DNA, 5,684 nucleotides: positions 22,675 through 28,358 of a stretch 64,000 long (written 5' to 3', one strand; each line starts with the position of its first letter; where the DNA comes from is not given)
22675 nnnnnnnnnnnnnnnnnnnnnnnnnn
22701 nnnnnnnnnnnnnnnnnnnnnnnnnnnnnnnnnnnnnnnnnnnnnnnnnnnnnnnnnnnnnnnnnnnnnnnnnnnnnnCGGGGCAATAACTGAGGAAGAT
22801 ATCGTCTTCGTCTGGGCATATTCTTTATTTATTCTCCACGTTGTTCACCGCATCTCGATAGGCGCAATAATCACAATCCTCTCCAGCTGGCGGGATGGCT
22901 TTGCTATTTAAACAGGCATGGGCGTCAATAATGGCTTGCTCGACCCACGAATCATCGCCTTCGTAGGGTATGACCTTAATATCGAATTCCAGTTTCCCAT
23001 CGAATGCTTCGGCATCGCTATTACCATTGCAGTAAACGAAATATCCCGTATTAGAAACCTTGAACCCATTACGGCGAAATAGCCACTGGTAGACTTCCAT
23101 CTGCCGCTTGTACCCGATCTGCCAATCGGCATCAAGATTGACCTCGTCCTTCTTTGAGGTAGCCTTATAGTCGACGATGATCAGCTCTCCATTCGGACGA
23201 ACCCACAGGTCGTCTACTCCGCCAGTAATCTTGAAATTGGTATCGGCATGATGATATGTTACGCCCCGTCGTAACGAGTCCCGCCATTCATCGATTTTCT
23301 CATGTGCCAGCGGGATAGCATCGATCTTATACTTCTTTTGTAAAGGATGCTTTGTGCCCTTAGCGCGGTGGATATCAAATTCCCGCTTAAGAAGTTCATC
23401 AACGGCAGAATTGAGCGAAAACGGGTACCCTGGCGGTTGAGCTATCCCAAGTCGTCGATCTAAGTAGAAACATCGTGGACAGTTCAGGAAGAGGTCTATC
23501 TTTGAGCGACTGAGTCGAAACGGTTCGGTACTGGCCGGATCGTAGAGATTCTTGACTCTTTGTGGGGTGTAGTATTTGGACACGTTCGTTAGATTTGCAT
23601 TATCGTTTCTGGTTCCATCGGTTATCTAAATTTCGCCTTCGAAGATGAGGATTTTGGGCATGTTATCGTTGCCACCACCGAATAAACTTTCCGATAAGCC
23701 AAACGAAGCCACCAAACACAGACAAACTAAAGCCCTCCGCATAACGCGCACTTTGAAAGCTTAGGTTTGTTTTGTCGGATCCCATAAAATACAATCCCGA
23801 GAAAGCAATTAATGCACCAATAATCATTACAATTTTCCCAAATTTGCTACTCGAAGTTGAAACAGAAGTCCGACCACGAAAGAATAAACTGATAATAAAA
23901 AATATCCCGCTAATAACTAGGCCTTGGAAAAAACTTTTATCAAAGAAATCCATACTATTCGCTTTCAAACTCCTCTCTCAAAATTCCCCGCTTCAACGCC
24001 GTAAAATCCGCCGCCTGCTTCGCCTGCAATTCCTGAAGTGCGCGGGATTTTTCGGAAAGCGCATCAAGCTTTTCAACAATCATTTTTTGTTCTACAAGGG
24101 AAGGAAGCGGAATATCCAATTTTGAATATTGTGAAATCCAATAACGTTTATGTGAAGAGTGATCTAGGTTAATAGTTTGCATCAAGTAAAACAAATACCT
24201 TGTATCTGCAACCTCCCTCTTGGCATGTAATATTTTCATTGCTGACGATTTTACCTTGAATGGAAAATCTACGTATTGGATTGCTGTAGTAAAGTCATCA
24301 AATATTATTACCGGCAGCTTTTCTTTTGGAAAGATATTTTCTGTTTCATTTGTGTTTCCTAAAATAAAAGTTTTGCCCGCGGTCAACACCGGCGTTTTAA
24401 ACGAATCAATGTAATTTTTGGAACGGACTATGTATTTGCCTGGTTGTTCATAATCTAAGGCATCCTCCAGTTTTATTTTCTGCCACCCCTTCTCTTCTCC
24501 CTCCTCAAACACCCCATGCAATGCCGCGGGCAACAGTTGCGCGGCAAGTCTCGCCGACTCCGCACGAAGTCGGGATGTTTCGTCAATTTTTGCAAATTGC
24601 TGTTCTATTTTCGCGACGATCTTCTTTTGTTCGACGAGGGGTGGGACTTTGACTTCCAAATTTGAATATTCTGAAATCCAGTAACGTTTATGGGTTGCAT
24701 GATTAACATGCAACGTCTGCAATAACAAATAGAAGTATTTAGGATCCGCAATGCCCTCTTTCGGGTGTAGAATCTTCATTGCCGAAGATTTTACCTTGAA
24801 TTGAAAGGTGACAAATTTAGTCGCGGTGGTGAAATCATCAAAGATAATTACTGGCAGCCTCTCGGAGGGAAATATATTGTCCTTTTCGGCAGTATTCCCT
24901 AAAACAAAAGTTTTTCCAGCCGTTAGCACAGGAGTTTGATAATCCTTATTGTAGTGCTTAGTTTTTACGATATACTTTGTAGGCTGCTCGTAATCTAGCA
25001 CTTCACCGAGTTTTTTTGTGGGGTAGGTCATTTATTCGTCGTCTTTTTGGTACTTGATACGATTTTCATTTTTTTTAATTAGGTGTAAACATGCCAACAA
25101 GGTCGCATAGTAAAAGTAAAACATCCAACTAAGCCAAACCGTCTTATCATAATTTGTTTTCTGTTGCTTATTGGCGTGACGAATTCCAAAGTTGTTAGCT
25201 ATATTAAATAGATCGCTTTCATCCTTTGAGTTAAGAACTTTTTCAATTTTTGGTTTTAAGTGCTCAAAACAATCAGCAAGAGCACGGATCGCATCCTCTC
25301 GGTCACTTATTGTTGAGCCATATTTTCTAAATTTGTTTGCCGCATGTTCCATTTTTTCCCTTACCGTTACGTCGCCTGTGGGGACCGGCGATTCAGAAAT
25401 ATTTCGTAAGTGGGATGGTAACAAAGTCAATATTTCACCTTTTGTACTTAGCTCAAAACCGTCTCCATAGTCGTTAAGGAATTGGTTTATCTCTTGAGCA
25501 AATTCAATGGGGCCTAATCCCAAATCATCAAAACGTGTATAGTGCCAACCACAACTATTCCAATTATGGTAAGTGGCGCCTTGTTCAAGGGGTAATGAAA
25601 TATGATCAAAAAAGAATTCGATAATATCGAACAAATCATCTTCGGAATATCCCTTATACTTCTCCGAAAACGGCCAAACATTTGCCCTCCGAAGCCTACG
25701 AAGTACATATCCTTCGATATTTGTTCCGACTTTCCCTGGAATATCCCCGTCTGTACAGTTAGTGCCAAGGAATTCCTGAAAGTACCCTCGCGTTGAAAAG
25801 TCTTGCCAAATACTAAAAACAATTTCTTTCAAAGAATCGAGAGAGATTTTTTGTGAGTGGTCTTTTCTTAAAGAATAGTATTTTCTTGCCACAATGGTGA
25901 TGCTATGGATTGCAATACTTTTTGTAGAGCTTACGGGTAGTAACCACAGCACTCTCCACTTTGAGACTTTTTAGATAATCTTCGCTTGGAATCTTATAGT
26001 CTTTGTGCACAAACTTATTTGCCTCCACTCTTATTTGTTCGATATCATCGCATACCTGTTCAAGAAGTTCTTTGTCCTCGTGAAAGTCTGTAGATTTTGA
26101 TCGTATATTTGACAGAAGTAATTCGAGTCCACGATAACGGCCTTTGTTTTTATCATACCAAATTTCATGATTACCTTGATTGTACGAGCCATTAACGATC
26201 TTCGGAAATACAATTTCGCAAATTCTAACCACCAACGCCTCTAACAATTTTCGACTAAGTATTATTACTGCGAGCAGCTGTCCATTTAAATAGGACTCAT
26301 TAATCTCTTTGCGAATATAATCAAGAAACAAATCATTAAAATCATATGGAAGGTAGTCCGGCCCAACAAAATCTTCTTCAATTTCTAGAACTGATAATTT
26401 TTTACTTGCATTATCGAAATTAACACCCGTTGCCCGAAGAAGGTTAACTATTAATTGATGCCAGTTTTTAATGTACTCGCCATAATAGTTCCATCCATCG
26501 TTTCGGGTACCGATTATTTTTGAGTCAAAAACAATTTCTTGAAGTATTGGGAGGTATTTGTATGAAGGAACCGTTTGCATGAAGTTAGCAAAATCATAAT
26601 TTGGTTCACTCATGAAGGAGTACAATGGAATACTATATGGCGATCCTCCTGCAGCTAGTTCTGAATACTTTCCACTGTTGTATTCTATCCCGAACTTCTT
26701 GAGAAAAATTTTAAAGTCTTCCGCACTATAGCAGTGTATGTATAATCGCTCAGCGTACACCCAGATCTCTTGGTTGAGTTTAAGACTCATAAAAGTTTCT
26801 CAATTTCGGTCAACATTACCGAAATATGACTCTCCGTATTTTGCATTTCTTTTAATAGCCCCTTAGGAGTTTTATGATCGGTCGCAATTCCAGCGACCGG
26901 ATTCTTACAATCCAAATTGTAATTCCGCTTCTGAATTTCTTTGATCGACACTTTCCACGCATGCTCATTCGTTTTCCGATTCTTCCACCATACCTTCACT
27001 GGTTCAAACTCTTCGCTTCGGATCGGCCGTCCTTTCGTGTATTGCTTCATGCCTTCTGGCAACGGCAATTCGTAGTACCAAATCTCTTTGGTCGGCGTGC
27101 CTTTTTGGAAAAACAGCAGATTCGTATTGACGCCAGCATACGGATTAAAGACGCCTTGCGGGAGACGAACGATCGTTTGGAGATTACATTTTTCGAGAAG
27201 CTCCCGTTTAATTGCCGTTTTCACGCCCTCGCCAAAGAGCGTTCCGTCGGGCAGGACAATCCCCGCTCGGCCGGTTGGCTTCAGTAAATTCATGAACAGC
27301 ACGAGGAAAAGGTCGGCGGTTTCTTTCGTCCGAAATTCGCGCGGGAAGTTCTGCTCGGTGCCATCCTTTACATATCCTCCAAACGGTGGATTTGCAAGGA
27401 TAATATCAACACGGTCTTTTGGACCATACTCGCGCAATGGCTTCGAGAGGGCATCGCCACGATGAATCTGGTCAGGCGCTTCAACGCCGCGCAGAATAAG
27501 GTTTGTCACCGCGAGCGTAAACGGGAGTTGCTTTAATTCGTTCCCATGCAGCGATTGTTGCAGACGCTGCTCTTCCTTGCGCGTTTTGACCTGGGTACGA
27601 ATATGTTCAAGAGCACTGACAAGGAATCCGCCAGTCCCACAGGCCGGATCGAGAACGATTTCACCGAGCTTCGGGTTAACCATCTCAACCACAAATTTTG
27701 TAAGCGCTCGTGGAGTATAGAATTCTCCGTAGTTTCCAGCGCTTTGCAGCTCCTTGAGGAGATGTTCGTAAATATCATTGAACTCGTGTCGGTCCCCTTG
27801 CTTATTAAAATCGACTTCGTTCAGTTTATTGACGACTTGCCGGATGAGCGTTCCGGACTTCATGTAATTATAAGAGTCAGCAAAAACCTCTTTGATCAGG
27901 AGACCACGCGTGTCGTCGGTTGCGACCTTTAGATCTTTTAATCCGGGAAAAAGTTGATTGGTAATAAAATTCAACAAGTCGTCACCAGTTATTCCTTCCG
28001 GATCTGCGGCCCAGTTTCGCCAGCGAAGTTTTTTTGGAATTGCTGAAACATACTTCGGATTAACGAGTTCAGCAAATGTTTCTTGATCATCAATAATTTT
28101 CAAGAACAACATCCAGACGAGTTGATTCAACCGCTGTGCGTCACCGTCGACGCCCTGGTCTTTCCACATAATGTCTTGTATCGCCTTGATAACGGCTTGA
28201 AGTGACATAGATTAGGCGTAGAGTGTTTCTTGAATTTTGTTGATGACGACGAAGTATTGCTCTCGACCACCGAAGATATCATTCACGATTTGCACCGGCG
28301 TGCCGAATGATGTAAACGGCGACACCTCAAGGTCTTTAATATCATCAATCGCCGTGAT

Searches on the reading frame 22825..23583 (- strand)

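Call 53: search_protein_families(library=pfam, proteins=[window:22825-23583:-], max_evalue=0.00001)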
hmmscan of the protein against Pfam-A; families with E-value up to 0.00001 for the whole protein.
window:22825-23583:- (252 aa): 1 family
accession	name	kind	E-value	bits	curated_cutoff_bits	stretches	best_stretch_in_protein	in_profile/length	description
PF12705.13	PDDEXK_1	-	2e-16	61.1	22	1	23-244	1-244/247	PD-(D/E)XK nuclease superfamily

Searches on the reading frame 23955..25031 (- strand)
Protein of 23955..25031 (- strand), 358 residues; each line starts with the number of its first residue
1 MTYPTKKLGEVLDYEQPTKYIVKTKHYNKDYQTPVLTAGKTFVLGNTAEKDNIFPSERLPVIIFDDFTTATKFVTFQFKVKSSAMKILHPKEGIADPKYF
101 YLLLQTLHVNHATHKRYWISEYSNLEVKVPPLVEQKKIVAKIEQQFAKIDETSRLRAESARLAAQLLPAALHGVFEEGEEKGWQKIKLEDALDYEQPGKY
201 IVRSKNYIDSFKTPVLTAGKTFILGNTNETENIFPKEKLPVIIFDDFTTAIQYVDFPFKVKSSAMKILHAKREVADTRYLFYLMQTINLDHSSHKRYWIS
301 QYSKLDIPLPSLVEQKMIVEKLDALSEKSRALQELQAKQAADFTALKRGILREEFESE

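Call 53: search_protein_families(library=pfam, proteins=[window:23955-25031:-], max_evalue=0.00001)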
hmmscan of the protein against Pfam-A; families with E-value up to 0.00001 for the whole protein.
window:23955-25031:- (358 aa): 1 family
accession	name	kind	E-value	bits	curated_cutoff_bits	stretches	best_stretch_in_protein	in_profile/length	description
PF01420.25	Methylase_S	-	1.8e-15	58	22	2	181-331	2-158/168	Type I restriction modification DNA specificity domain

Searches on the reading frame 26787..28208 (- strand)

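Call 53: search_protein_families(library=pfam, proteins=[window:26787-28208:-], max_evalue=0.00001)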
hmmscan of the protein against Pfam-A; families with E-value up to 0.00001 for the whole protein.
window:26787-28208:- (473 aa): 5 families
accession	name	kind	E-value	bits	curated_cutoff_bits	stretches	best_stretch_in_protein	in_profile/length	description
PF02384.22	N6_Mtase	-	5.9e-73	246.3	20.4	1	139-444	2-309/311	N-6 DNA Methylase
PF12161.14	HsdM_N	-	2.3e-12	48.1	24.5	1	3-129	1-135/135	HsdM N-terminal domain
PF01170.24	UPF0020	-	7e-08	32.8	22.3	1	172-282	19-137/197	RMKL-like, methyltransferase domain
PF07669.17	Eco57I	-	2.1e-06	28.4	25.3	1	262-354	70-171/171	Eco57I restriction-modification methylase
PF20473.4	MmeI_Mtase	-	3.5e-06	26.8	27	0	184-241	21-86/259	MmeI, DNA-methyltransferase domain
